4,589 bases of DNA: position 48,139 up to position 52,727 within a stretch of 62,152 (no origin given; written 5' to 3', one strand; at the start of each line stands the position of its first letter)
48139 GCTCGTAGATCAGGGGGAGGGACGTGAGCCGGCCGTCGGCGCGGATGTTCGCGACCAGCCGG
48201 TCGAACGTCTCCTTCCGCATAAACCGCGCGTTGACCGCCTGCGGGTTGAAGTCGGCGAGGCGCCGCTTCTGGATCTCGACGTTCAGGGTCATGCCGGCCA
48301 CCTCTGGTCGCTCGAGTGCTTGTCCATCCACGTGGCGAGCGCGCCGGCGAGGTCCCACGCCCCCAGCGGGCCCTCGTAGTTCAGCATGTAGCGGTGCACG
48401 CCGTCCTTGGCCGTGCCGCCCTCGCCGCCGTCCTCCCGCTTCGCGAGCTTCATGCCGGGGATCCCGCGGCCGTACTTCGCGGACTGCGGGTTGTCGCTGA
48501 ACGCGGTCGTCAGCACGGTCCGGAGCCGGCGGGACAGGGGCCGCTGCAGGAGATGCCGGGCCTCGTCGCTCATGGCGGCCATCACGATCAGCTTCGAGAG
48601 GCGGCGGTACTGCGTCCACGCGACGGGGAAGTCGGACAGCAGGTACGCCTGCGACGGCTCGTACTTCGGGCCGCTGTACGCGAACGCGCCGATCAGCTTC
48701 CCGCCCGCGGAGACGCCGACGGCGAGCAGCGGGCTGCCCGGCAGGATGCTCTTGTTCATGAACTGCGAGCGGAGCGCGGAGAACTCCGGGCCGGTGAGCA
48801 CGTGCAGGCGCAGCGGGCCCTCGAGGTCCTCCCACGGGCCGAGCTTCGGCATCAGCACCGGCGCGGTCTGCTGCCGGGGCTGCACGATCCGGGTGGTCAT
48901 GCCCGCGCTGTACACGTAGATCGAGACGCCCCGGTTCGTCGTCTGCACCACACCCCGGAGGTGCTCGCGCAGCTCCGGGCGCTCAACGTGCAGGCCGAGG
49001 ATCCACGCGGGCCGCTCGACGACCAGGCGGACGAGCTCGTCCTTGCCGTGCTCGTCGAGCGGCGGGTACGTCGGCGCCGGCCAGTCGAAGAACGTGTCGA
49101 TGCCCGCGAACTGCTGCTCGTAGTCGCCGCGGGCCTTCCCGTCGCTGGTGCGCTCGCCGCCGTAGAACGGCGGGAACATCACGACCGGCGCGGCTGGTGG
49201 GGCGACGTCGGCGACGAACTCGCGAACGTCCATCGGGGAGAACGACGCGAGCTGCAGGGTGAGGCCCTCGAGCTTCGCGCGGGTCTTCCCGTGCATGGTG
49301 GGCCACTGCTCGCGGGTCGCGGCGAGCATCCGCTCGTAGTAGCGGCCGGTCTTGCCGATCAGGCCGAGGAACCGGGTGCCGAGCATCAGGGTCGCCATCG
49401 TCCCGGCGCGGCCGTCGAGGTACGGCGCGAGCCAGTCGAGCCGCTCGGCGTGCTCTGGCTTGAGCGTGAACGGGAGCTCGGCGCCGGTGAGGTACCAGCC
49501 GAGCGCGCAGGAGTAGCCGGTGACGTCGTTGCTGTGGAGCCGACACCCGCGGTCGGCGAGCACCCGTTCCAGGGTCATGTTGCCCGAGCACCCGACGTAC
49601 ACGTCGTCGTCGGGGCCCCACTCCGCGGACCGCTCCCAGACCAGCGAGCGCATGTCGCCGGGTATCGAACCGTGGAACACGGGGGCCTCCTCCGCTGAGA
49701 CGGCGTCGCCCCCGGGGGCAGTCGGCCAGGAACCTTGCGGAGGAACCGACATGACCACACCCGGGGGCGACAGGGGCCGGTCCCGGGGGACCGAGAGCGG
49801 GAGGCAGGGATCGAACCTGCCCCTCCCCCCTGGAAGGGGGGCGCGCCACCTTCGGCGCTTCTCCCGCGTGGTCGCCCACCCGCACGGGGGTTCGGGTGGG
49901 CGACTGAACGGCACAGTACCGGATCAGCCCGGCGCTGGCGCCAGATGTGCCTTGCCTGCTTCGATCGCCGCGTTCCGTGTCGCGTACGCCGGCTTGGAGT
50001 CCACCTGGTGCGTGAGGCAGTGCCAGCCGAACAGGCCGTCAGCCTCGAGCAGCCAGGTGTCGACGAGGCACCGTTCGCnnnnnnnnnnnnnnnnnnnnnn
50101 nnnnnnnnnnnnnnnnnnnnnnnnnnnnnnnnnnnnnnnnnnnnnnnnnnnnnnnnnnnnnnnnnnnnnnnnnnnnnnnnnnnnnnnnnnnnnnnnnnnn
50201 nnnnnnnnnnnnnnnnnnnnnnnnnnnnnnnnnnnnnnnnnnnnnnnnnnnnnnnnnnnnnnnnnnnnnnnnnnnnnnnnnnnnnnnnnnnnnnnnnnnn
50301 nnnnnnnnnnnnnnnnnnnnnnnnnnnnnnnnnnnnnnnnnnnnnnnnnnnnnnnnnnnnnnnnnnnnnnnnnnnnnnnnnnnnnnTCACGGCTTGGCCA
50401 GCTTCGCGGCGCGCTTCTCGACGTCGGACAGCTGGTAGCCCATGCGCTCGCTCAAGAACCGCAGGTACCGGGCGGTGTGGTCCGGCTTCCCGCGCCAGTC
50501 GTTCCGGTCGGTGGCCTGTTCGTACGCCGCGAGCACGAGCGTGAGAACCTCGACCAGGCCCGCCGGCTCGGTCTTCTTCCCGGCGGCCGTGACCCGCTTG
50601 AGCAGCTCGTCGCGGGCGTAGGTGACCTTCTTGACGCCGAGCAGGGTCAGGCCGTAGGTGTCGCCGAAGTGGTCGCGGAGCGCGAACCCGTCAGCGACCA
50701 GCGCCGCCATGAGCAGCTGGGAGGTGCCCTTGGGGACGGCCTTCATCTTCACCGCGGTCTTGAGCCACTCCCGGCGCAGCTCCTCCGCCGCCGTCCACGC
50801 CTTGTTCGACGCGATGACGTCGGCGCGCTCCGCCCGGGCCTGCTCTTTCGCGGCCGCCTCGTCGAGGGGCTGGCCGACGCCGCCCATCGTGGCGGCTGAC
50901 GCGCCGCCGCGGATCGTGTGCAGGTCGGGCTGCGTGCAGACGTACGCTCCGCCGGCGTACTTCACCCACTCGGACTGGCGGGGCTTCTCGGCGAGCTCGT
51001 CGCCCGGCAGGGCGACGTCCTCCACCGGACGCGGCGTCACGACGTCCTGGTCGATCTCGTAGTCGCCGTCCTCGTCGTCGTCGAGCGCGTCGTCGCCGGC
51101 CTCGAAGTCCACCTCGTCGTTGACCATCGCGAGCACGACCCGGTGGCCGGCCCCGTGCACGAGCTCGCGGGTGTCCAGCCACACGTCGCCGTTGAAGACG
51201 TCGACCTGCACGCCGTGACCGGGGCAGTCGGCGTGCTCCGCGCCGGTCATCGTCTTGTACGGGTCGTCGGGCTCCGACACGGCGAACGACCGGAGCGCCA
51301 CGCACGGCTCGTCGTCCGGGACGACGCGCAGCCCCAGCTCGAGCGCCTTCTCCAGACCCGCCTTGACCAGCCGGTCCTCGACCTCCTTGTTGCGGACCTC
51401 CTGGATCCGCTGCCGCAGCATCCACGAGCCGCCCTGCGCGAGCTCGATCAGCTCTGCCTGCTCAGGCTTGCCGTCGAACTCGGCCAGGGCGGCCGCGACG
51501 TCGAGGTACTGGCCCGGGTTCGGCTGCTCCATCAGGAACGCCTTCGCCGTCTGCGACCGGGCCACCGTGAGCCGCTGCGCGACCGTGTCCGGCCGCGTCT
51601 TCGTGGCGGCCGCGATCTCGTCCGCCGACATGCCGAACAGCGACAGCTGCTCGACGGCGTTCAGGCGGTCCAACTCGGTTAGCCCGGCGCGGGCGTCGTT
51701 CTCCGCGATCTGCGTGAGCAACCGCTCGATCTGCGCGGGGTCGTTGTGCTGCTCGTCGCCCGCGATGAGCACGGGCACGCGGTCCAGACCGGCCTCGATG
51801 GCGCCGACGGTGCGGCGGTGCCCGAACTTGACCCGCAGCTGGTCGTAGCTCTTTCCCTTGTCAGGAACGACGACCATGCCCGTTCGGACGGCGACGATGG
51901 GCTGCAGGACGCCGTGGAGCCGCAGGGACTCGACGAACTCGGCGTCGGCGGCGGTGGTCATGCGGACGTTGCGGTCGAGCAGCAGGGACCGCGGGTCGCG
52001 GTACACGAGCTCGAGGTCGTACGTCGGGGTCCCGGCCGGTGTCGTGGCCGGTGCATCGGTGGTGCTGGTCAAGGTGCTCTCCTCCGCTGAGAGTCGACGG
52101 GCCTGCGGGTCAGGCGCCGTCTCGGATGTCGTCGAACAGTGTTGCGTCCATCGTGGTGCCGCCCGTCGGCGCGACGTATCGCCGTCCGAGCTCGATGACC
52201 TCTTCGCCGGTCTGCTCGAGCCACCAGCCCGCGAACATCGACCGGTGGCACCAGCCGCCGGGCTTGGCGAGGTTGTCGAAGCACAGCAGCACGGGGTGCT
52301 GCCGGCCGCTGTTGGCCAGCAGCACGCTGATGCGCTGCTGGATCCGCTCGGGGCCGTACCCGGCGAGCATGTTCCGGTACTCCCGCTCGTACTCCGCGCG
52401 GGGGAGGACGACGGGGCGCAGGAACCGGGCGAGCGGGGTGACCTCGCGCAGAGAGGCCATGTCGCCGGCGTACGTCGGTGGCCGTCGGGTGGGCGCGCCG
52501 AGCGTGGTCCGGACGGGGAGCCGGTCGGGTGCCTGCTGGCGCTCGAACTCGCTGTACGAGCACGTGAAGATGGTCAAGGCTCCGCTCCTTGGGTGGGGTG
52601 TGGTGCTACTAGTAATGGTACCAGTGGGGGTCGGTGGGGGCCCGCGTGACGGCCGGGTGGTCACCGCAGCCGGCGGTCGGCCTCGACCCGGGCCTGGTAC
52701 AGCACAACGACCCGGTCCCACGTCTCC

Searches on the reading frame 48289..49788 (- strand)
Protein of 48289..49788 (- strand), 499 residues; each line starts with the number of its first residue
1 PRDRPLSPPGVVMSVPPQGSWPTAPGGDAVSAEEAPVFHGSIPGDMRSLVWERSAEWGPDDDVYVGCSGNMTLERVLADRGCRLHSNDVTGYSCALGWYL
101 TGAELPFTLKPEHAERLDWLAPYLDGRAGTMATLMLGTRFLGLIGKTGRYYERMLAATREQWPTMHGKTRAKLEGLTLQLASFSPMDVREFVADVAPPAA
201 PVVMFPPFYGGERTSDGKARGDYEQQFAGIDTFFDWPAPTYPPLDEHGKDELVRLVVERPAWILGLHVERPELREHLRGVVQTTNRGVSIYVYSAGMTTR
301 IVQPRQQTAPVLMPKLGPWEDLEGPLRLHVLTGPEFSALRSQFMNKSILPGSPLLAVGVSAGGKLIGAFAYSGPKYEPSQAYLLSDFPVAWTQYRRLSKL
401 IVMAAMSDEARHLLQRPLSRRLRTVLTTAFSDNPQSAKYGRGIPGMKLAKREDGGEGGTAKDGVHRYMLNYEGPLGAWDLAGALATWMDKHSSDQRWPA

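Call 17: search_protein_families(library=phrogs, proteins=[window:48289-49788:-], max_evalue=0.0001)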
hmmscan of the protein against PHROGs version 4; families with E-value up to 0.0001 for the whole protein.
window:48289-49788:- (499 aa): 1 family
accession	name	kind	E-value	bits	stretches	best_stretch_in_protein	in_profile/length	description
phrog_7858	-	unknown function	8.8e-79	266.5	1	31-496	4-435/439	-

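Call 40: search_protein_families(library=pfam, proteins=[window:48289-49680:-], max_evalue=0.01)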
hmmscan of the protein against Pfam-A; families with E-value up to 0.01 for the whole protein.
window:48289-49680:- (463 aa): 2 families
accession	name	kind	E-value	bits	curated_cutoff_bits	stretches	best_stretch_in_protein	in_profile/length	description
PF22555.1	DAM-like-phage1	-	8.7e-86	288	27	1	2-280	1-274/274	Phage DNA Adenine Methylase-like domain 1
PF22559.2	GNAT-phage-like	-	2e-48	164.7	27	1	290-455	4-163/164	Phage GNAT-like domain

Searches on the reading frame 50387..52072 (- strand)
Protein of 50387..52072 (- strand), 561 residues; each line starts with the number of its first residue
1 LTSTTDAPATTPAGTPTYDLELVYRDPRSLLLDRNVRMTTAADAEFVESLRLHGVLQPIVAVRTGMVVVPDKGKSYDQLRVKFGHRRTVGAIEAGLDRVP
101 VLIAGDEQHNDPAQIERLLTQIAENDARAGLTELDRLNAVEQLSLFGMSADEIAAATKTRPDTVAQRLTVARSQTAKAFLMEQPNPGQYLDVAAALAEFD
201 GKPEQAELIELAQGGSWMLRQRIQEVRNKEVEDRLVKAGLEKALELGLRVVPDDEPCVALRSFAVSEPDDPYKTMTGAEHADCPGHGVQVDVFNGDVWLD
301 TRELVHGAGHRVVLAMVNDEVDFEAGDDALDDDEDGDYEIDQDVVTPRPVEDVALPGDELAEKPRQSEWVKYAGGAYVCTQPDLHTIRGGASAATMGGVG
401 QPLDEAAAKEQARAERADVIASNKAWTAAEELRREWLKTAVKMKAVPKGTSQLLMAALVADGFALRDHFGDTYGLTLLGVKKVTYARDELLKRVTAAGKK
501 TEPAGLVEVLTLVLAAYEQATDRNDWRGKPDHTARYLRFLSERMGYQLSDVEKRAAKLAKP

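Call 31: find_related_loci(query=window:50387-52072:-, collection=viral_contigs, flank=10000)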
Query window:50387-52072:- (561 aa) in viral_contigs; peptide patterns used: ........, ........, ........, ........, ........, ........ (x = any residue, [..] = any of these).
3 stretches matched a pattern, but none encodes a relative of the query by tblastn (E <= 1e-3).

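Call 48: find_homologous_proteins(query=window:50387-52072:-, max_evalue=1e-20)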
Query window:50387-52072:- (561 aa): 16 proteins with E <= 1e-20 among 8000 candidates.
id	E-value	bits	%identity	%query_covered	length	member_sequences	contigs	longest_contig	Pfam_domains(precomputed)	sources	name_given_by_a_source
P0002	0.0e+0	1240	100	100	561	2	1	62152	PF02195.27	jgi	jgi:ParB family chromosome partitioning protein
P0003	3.1e-90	321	41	99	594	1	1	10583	PF02195.27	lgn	-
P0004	8.4e-82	294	38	99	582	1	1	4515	PF02195.27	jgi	jgi:ParB family chromosome partitioning protein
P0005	4.7e-80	288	38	99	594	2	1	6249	PF02195.27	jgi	jgi:ParB family chromosome partitioning protein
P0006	1.3e-79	286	40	96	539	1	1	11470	PF02195.27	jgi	jgi:ParB family chromosome partitioning protein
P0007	1.1e-77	280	38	99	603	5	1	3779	-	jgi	jgi:ParB family chromosome partitioning protein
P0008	4.6e-60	222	33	96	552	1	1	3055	-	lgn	-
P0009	1.9e-57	213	35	95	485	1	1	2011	-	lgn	-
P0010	1.3e-54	204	42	52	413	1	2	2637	-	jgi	jgi:ParB family chromosome partitioning protein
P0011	4.6e-54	202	37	52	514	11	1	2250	PF02195.27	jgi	-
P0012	2.2e-52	196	35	95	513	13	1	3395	PF02195.27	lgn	-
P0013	5.3e-51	192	35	95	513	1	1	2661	PF02195.27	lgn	-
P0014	1.4e-47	181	34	95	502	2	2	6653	PF02195.27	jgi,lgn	-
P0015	2.0e-33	134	39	48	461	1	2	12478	PF02195.27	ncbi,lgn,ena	-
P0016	3.5e-31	126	36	49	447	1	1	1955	PF02195.27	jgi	-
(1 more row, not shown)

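Call 49: find_encoding_contigs(protein=P0003, flank=10000, max_places=2)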
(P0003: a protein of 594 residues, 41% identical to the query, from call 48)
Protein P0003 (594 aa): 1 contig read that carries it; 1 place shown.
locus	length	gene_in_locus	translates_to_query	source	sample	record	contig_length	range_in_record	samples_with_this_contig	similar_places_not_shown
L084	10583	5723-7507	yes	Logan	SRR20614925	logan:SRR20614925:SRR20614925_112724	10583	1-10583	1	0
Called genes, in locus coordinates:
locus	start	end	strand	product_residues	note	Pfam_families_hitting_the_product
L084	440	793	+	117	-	-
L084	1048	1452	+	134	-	-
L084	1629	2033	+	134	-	-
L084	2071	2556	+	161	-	-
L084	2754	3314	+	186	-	-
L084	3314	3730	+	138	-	-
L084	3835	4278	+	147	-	-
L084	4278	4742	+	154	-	-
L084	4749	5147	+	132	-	-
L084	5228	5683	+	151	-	-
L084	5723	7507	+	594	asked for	PF02195:ParB_N (faint)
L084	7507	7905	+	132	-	-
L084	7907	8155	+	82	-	-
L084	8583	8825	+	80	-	-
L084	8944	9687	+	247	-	-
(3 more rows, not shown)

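Call 50: find_encoding_contigs(protein=P0006, flank=10000, max_places=2)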
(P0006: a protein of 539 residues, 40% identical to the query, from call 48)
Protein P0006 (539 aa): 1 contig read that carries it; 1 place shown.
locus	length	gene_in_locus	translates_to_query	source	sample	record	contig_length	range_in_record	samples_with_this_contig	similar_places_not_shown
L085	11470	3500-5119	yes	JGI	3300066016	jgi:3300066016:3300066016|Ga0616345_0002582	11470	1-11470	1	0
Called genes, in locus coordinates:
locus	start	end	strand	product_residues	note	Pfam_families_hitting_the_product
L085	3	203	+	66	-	?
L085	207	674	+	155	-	-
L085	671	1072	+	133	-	-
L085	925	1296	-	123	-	-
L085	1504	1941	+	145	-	-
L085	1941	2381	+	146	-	-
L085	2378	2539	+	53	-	-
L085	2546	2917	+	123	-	-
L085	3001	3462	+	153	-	-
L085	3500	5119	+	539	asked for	PF02195:ParB_N (faint)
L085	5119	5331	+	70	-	-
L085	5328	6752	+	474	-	PF12083:DUF3560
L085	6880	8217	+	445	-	PF22555:DAM-like-phage1, PF22559:GNAT-phage-like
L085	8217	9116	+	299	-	-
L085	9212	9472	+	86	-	-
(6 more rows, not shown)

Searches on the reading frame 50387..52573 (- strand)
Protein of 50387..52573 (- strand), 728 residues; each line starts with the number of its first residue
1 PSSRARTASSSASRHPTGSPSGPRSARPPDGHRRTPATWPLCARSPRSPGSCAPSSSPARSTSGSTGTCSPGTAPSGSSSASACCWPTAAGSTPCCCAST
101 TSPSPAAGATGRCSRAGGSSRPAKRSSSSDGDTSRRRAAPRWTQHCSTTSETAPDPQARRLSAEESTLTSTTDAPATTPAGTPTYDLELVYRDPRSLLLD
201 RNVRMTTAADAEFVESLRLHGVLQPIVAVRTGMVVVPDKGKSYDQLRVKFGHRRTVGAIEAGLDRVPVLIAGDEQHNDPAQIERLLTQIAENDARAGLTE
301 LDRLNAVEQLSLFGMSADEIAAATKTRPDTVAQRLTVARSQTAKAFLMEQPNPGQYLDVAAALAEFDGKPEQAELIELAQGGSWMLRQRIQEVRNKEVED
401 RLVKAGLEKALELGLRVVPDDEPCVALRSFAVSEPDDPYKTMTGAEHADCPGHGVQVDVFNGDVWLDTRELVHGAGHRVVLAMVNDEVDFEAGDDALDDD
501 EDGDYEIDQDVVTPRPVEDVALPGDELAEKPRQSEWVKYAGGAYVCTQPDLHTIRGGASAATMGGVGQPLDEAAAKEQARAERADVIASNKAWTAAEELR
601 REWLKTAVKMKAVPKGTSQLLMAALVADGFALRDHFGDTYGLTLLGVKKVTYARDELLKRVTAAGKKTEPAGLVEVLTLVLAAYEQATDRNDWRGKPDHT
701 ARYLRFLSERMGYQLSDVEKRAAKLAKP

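Call 17: search_protein_families(library=phrogs, proteins=[window:50387-52573:-], max_evalue=0.0001)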
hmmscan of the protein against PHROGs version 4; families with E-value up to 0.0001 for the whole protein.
window:50387-52573:- (728 aa): 4 families
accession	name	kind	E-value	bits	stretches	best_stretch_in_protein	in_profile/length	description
phrog_6218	-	DNA, RNA and nucleotide metabolism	8.5e-47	161.4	1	194-723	17-492/506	ParB-like partition protein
phrog_4715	-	DNA, RNA and nucleotide metabolism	3e-10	40.1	1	211-326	172-290/630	ParB-like partition protein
phrog_1033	-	DNA, RNA and nucleotide metabolism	6.4e-10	40.3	1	202-339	48-177/334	ParB-like partition protein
phrog_3264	-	DNA, RNA and nucleotide metabolism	9.7e-06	26.4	1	214-339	76-186/337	ParB-like partition protein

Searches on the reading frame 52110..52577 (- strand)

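Call 40: search_protein_families(library=pfam, proteins=[window:52110-52577:-], max_evalue=0.01)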
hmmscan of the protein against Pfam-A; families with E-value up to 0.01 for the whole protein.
window:52110-52577:- (155 aa): 1 family
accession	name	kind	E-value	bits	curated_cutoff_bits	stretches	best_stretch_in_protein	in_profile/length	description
PF22751.1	DUF488-N3a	-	0.0058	17.4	27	1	61-120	61-115/118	Active DUF488-N3 subclade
